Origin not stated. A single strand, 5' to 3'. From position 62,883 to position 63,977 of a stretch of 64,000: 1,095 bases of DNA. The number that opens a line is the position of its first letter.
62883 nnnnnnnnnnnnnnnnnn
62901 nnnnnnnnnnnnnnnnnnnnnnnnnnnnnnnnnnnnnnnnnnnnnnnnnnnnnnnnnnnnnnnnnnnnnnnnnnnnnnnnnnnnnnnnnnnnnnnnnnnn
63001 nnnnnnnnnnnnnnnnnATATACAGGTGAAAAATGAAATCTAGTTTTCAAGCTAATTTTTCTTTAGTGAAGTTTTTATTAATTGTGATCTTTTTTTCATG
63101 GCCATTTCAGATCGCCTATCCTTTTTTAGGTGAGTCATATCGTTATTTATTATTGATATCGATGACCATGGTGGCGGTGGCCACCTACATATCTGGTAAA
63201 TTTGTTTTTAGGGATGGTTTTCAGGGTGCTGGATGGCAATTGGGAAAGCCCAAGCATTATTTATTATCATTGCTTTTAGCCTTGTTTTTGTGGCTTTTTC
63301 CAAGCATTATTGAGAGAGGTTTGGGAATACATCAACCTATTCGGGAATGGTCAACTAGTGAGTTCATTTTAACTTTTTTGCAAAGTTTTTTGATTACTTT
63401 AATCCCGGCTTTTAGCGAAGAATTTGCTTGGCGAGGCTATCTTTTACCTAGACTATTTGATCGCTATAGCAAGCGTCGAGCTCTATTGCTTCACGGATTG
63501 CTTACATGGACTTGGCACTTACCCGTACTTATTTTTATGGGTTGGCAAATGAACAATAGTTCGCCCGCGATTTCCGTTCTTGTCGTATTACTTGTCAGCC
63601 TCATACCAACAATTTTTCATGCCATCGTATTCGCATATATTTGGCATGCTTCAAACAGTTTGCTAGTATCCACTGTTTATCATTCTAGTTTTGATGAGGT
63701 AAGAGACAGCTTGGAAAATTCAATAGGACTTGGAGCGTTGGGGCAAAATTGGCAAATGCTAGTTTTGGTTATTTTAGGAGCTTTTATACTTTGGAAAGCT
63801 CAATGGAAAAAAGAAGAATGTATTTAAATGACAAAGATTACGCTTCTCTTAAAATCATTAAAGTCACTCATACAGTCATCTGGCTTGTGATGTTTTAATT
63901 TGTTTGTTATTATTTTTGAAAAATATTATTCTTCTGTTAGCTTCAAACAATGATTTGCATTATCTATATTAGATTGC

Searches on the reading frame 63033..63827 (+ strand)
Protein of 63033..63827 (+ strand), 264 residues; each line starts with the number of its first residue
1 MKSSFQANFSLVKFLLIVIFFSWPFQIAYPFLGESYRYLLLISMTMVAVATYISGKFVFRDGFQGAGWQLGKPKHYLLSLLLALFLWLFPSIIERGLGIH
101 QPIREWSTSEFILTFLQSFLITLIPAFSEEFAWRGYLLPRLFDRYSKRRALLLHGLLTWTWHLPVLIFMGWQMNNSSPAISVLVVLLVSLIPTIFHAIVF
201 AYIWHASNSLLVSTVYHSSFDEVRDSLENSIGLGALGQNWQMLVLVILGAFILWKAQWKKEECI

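Call 4: search_protein_families(library=pfam, proteins=[window:63033-63827:+], max_evalue=1)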
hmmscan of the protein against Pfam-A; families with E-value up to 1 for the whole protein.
window:63033-63827:+ (264 aa): 2 families
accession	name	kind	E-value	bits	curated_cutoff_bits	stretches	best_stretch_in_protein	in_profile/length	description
PF02517.21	Rce1-like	-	3.3e-12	47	22.4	1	114-221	4-91/93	Type II CAAX prenyl endopeptidase Rce1-like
PF08733.15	PalH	-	0.026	14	34.1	1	137-251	168-260/332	PalH/RIM21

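Call 23: search_protein_families(library=ncbifam, proteins=[window:63033-63827:+], max_evalue=1)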
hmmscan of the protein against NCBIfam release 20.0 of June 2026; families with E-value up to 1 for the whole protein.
window:63033-63827:+ (264 aa): 7 families
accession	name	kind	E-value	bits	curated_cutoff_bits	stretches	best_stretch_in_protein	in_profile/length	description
NF040914.1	Mrt_core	domain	5.9e-06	26.3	100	1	123-220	9-97/108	myxosortase family intramembrane protease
NF040915.1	CPBP_fam_MrtZ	exception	3.6e-05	23.3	325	1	105-223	155-263/275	myxosortase MrtZ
NF041647.1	ABC_perm_CPBP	equivalog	0.00013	20.8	435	1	16-218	435-624/636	ABC transporter permease subunit/CPBP intramembrane protease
NF041656.1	CPBP_MmRce1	equivalog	0.00077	19.1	425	1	110-252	121-258/271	MmRce1 family CPBP family CAAX prenyl protease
NF040593.1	CPBP_fam_MrtX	exception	0.00097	19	180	1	123-220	139-237/238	myxosortase MrtX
NF040594.1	CPBP_fam_MrtC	equivalog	0.011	15.5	195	1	112-168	111-168/221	myxosortase MrtC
NF007816.0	PRK10525.1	equivalog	0.12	11.5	511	1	180-210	45-75/318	cytochrome o ubiquinol oxidase subunit II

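Call 62: search_protein_families(library=padloc, proteins=[window:63033-63827:+], max_evalue=0.1)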
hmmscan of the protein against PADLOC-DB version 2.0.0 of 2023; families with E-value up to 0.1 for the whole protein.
window:63033-63827:+ (264 aa): 0 families

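Call 63: search_protein_families(library=phrogs, proteins=[window:63033-63827:+], max_evalue=0.1)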
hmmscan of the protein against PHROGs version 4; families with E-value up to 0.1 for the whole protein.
window:63033-63827:+ (264 aa): 1 family
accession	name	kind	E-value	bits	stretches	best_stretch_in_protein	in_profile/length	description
phrog_33900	-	unknown function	1.7e-05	25.6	1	109-217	179-279/328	-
